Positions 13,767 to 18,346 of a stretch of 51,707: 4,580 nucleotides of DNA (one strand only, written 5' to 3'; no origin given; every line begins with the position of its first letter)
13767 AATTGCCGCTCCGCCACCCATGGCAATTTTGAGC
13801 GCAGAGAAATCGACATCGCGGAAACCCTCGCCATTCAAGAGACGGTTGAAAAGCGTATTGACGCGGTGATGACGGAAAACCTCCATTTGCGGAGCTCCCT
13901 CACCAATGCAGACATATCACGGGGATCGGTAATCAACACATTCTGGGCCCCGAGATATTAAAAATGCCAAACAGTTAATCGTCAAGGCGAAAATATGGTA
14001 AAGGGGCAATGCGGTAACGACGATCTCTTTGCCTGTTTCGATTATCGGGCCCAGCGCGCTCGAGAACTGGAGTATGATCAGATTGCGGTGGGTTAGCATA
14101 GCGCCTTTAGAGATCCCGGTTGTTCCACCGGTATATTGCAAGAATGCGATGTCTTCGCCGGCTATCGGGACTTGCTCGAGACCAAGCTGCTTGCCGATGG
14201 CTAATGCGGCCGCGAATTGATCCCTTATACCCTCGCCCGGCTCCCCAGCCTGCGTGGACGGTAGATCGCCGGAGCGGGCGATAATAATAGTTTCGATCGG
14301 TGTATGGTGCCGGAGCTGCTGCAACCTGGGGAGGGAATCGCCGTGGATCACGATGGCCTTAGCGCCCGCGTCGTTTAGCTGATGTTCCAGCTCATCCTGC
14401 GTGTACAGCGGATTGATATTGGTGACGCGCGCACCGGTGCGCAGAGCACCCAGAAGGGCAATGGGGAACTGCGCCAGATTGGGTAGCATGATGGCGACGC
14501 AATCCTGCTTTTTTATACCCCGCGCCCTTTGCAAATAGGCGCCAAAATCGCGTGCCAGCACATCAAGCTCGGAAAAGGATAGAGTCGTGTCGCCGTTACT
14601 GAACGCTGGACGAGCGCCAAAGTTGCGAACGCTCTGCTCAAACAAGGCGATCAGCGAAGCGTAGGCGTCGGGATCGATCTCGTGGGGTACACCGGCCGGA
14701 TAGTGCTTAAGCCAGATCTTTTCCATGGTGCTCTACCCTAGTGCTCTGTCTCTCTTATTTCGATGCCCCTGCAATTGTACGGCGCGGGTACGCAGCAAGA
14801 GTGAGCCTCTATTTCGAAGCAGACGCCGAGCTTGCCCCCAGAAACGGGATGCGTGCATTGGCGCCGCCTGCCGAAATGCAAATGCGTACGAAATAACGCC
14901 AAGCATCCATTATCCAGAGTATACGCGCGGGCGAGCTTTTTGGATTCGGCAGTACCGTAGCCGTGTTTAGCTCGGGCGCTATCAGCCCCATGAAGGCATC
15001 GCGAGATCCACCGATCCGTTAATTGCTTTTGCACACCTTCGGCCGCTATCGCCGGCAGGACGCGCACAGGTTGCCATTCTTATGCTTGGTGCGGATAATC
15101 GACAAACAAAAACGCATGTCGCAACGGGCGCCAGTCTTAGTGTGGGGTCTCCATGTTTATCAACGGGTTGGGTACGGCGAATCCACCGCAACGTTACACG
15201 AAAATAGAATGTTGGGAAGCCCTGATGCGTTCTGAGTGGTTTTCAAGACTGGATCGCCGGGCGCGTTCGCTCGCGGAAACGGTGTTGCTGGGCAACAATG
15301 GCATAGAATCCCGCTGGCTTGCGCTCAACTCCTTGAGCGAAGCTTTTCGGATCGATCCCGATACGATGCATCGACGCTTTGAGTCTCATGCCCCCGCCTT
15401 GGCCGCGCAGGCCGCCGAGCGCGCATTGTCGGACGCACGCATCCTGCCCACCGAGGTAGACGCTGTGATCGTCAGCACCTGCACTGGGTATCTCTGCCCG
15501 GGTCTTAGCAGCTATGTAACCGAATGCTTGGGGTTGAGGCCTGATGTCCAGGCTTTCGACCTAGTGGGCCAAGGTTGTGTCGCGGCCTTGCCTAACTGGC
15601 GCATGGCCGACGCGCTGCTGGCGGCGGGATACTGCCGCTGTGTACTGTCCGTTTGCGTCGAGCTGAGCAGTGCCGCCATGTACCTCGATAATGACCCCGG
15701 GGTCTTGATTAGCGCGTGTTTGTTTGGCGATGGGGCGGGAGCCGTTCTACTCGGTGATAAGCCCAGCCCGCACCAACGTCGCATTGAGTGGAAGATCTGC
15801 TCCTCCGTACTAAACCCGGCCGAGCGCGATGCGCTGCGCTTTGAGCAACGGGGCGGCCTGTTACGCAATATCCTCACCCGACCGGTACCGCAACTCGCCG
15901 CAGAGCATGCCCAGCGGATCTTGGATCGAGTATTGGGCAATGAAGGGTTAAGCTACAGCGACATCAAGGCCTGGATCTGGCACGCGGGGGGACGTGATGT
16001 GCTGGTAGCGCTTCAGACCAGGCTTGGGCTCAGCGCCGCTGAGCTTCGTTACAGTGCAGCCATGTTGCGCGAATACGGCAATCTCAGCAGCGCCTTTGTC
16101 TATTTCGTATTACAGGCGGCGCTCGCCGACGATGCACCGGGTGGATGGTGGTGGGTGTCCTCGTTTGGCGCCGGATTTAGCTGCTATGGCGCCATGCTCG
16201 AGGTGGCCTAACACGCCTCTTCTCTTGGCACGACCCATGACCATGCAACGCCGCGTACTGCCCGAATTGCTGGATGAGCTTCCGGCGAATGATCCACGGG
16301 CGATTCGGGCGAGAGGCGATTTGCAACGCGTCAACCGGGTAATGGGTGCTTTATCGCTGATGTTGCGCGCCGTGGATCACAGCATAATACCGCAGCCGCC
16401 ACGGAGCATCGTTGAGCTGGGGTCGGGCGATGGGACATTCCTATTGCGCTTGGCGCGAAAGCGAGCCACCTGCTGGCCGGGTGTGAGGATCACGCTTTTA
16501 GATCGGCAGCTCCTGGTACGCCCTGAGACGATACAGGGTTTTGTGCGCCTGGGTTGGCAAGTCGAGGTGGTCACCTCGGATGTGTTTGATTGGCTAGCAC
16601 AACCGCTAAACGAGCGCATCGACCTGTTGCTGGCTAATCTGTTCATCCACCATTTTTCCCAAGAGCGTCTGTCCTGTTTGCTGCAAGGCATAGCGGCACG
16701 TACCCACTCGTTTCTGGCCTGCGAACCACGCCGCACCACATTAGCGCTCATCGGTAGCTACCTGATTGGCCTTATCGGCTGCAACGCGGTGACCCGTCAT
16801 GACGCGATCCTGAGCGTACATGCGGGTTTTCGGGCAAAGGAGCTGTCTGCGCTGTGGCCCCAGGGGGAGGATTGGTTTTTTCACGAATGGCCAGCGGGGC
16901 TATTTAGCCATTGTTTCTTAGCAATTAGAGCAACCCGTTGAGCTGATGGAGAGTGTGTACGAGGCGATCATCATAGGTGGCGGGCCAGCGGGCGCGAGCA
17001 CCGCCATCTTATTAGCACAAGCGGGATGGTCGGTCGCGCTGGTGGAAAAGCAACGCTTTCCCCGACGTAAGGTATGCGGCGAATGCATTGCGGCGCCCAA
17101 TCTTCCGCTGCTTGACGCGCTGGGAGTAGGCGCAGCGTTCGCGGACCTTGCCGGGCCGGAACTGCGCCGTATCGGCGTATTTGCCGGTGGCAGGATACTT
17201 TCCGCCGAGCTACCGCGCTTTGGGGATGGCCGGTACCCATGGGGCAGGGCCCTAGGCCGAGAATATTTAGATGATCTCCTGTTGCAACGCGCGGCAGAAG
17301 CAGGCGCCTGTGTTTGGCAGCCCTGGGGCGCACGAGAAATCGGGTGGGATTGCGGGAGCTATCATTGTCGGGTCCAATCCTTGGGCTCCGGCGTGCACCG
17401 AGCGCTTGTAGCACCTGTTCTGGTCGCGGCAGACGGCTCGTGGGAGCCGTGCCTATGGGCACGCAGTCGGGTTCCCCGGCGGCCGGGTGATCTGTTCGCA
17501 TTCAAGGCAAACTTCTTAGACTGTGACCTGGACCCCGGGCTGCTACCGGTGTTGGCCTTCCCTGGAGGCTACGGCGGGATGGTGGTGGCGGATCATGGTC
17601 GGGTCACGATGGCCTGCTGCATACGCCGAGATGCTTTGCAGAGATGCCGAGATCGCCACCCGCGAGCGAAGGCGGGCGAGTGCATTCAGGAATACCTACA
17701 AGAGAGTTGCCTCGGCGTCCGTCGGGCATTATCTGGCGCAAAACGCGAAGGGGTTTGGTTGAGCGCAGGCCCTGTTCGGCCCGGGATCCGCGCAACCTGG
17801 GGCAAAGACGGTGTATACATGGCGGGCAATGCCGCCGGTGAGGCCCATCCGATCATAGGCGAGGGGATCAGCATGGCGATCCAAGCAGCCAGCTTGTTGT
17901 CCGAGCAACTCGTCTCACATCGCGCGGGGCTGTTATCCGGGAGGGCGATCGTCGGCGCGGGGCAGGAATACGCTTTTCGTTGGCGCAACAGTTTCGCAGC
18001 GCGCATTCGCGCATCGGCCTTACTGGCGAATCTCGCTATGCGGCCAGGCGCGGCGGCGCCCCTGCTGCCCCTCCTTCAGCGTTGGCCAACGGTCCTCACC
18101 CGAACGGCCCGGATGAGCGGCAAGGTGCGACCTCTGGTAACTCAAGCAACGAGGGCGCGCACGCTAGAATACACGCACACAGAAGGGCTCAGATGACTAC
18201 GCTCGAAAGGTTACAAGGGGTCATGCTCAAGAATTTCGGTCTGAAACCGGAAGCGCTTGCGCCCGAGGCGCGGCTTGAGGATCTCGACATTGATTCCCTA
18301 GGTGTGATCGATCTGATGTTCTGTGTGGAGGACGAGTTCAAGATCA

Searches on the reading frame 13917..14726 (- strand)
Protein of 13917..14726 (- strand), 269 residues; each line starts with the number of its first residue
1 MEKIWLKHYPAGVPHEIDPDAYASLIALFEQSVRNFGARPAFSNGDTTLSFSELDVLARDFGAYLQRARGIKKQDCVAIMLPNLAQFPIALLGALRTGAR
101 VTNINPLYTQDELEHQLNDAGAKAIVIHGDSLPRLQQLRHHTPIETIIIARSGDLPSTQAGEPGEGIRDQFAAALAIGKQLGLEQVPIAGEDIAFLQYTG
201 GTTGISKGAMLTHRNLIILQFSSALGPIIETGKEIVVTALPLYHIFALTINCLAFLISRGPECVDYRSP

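Call 11: search_protein_families(library=pfam, max_evalue=0.00001, proteins=[window:13917-14726:-])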
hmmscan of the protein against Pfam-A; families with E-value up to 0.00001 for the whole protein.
window:13917-14726:- (269 aa): 1 family
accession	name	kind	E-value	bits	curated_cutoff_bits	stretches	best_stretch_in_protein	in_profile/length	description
PF00501.34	AMP-binding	-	1.3e-49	169.4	29.9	1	29-259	1-231/384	AMP-binding enzyme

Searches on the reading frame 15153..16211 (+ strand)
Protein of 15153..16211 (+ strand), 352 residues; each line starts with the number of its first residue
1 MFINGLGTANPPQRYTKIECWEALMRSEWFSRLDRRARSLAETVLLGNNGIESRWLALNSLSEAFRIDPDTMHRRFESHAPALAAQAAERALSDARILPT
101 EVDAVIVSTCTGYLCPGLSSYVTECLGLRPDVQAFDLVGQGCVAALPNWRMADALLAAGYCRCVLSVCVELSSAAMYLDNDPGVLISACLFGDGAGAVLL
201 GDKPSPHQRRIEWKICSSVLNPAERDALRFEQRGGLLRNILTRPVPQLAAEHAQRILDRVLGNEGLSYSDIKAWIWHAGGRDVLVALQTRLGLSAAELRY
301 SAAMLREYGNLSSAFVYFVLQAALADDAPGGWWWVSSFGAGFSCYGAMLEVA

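Call 11: search_protein_families(library=pfam, max_evalue=0.00001, proteins=[window:15153-16211:+])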
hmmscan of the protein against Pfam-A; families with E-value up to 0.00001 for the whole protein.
window:15153-16211:+ (352 aa): 5 families
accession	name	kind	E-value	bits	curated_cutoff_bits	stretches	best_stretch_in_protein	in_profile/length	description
PF08392.18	FAE1_CUT1_RppA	-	1.7e-16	60.9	27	1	69-208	72-211/290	FAE1/Type III polyketide synthase-like protein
PF02797.21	Chal_sti_synt_C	-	9.7e-13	48.8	27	1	240-322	29-111/151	Chalcone and stilbene synthases, C-terminal domain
PF00195.25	Chal_sti_synt_N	-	1.8e-11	44.4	27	1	79-204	98-225/225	Chalcone and stilbene synthases, N-terminal domain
PF08545.16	ACP_syn_III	-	2.2e-08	34.3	24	1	140-211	5-72/80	3-Oxoacyl-[acyl-carrier-protein (ACP)] synthase III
PF08541.16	ACP_syn_III_C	-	5.3e-08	33.3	26.6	1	263-350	3-89/90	3-Oxoacyl-[acyl-carrier-protein (ACP)] synthase III C terminal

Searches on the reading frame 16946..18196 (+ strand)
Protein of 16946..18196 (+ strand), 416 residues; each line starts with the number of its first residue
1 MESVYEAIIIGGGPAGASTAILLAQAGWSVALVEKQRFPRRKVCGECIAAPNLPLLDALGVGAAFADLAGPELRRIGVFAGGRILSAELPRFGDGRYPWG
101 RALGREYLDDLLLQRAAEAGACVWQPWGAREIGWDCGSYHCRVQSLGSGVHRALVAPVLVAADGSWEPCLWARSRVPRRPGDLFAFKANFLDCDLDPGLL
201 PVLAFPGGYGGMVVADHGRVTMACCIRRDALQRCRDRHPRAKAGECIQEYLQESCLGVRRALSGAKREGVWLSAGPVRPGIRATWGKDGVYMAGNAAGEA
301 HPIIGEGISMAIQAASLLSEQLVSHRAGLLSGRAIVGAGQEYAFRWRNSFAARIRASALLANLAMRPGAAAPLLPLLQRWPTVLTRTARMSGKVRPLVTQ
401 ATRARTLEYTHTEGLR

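Call 11: search_protein_families(library=pfam, max_evalue=0.00001, proteins=[window:16946-18196:+])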
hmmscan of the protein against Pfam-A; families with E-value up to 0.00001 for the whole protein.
window:16946-18196:+ (416 aa): 2 families
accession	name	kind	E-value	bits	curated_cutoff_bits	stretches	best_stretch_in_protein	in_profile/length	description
PF01494.25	FAD_binding_3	-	6e-20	72.2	22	1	6-325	3-321/349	FAD binding domain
PF01266.30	DAO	-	1.3e-07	32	27.9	1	7-39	2-34/353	FAD dependent oxidoreductase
